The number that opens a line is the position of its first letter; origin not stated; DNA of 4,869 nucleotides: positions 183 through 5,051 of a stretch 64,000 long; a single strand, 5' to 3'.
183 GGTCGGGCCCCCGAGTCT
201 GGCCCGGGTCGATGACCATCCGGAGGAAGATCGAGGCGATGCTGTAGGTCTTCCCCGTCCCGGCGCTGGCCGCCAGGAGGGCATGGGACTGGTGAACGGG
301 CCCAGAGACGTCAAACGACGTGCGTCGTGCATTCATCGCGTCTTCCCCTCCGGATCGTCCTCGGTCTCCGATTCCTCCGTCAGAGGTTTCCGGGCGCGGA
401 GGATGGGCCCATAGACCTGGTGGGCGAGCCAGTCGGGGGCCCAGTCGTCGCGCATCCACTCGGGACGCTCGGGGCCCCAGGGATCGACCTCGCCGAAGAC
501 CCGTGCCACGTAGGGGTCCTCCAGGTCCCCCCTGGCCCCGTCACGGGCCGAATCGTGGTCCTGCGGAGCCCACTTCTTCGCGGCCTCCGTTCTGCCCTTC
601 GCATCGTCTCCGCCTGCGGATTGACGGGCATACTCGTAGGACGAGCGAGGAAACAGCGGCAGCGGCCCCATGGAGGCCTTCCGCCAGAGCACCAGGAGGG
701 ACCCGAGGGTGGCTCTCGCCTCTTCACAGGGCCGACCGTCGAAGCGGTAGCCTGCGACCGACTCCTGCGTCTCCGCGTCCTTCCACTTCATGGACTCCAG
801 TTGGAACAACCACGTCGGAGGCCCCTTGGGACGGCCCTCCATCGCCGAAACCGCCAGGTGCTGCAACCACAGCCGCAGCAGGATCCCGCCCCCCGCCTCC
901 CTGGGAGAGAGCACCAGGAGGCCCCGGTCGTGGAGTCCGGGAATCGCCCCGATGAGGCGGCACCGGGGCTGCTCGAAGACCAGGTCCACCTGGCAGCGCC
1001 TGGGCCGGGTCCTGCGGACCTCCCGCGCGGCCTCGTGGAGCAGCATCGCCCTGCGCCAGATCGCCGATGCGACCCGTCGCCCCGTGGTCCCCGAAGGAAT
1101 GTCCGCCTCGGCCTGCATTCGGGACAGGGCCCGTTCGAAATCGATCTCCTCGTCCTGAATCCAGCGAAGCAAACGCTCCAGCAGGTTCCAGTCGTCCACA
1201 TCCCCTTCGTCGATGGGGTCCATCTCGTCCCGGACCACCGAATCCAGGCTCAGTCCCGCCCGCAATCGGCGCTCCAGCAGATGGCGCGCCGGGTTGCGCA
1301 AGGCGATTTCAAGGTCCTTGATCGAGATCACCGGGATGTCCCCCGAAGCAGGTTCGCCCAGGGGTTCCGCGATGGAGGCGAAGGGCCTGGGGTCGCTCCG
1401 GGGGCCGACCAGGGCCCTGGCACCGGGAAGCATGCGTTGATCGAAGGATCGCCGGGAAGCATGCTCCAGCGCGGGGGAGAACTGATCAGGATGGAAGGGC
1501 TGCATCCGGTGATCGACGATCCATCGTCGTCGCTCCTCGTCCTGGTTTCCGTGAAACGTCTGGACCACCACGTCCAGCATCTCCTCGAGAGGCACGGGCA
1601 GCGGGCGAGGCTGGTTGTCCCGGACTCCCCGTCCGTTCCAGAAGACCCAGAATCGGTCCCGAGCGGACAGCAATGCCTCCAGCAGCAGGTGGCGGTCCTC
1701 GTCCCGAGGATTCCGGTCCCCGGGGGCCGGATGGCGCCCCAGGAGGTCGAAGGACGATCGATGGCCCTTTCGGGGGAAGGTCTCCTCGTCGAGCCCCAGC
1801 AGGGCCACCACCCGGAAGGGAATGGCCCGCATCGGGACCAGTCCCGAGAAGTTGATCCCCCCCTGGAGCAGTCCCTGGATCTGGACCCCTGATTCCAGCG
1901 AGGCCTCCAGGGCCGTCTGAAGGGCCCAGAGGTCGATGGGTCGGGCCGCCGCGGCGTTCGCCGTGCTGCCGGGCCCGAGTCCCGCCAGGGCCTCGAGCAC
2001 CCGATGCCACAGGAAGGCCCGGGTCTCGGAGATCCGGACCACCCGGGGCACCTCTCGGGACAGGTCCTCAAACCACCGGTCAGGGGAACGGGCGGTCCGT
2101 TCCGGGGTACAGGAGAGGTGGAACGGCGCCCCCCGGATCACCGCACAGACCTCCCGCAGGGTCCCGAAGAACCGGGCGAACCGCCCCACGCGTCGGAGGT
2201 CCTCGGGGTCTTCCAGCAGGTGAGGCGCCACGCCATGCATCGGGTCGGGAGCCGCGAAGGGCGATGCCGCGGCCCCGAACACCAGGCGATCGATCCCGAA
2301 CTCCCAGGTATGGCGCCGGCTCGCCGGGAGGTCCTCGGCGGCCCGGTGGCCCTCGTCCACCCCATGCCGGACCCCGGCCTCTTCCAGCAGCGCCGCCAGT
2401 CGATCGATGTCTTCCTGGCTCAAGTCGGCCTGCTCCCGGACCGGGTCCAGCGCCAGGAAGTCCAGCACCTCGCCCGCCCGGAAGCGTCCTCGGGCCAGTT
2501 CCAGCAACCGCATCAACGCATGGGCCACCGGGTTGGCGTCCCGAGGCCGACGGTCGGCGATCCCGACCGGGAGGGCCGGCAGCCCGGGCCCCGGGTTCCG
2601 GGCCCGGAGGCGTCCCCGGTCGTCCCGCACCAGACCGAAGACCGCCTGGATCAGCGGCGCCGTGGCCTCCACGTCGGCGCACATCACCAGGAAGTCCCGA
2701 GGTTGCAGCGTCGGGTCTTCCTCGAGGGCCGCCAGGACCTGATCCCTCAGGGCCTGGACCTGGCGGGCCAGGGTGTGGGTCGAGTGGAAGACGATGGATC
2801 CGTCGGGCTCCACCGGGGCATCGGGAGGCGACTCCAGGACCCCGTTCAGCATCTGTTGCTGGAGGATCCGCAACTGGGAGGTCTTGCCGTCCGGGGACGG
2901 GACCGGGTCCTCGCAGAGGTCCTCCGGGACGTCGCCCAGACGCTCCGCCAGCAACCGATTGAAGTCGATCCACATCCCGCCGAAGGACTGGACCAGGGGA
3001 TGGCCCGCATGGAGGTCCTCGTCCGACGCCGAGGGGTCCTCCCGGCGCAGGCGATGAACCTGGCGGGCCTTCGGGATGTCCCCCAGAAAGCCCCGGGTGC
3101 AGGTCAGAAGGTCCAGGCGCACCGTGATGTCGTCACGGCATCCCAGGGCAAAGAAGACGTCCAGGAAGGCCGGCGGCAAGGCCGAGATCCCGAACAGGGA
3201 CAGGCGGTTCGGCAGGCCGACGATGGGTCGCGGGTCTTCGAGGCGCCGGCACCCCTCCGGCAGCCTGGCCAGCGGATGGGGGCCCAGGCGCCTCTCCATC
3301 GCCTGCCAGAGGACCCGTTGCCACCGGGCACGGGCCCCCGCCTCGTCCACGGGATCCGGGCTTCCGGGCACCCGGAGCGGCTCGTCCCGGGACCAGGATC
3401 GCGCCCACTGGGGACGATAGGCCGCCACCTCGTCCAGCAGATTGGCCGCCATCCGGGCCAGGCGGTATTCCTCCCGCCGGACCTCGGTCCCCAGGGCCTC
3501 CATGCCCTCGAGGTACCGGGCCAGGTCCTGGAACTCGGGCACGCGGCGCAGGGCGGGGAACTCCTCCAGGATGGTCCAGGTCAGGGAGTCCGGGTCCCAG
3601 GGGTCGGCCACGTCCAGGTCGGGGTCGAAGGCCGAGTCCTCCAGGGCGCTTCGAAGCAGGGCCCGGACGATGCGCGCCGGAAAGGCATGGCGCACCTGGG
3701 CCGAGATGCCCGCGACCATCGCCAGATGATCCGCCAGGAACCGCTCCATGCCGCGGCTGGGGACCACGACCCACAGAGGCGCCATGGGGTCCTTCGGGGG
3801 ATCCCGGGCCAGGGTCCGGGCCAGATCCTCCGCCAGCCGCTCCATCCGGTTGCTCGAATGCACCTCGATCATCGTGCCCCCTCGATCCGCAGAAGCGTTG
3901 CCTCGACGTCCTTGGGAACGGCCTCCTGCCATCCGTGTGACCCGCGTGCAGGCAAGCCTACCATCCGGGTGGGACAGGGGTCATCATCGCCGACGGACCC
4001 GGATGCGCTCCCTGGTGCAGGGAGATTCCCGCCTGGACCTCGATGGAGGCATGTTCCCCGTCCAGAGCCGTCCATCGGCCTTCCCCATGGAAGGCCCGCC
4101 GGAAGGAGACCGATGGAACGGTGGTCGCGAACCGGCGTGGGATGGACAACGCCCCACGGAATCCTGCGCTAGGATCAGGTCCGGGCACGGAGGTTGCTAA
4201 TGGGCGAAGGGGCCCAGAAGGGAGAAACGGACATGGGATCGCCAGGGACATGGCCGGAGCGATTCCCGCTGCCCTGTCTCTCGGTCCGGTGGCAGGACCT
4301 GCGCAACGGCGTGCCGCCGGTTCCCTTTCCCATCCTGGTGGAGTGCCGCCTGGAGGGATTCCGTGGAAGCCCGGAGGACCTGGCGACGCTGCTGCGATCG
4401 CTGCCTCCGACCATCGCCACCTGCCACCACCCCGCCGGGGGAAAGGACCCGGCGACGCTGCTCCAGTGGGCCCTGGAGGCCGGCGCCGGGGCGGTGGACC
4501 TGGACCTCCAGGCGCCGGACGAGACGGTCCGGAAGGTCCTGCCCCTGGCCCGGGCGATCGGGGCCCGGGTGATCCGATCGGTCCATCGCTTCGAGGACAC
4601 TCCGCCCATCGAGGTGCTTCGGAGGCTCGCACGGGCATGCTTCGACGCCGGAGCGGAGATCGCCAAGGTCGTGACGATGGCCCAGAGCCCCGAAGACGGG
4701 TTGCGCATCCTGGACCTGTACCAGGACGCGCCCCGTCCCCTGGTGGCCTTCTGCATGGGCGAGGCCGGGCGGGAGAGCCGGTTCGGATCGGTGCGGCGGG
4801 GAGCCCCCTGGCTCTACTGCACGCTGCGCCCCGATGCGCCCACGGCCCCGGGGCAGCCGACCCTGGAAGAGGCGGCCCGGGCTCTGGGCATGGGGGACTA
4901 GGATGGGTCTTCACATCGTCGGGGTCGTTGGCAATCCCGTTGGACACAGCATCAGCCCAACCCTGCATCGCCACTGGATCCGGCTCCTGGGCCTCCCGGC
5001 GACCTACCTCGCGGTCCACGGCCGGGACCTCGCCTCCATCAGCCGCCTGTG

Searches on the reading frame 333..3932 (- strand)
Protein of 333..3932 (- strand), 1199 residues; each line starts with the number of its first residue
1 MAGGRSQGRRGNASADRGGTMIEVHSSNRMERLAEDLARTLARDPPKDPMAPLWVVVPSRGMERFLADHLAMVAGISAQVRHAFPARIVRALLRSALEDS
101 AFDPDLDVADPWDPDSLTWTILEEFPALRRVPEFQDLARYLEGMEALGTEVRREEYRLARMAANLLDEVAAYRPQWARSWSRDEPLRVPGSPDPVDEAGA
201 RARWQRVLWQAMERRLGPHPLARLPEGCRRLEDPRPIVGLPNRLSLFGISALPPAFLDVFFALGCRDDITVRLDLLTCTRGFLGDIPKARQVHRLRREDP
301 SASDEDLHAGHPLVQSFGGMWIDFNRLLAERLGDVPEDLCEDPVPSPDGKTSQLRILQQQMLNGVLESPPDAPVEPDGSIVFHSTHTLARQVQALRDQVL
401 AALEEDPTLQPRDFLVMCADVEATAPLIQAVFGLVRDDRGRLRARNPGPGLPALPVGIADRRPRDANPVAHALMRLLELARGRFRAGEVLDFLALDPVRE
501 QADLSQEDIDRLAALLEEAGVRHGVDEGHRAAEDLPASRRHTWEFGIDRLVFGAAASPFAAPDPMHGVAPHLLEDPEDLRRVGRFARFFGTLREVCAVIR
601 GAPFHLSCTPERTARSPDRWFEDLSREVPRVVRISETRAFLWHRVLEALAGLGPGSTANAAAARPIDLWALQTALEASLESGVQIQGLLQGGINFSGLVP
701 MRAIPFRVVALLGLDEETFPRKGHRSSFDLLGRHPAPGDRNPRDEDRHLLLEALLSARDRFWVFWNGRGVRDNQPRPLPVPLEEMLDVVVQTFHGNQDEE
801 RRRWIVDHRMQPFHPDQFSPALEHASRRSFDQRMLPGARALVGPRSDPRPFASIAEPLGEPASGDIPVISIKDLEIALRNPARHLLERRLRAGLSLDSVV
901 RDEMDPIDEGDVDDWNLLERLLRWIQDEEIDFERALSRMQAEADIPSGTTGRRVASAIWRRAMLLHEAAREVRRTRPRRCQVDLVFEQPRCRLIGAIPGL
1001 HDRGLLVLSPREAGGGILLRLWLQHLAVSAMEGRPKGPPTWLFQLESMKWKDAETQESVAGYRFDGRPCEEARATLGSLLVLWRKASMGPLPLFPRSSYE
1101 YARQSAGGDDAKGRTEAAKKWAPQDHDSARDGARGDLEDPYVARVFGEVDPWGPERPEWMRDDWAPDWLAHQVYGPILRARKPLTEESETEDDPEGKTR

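Call 88: search_protein_families(library=pfam, proteins=[window:333-3932:-], max_evalue=0.00001)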
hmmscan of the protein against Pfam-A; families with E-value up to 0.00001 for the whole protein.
window:333-3932:- (1199 aa): 2 families
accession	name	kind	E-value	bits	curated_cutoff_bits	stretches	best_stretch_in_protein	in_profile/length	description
PF04257.20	Exonuc_V_gamma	-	2.2e-55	188.5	25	1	23-363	2-313/314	Exodeoxyribonuclease V, gamma subunit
PF17946.7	RecC_C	-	2.8e-32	112.7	22.6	1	869-1105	4-201/202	RecC C-terminal domain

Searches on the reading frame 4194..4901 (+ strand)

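Call 98: search_protein_families(library=pfam, proteins=[window:4194-4901:+], max_evalue=0.0001)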
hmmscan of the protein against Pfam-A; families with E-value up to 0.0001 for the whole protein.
window:4194-4901:+ (235 aa): 1 family
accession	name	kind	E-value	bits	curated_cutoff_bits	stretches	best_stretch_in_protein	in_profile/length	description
PF01487.21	DHquinase_I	-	1.4e-28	101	22.2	1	49-231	27-230/230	Type I 3-dehydroquinase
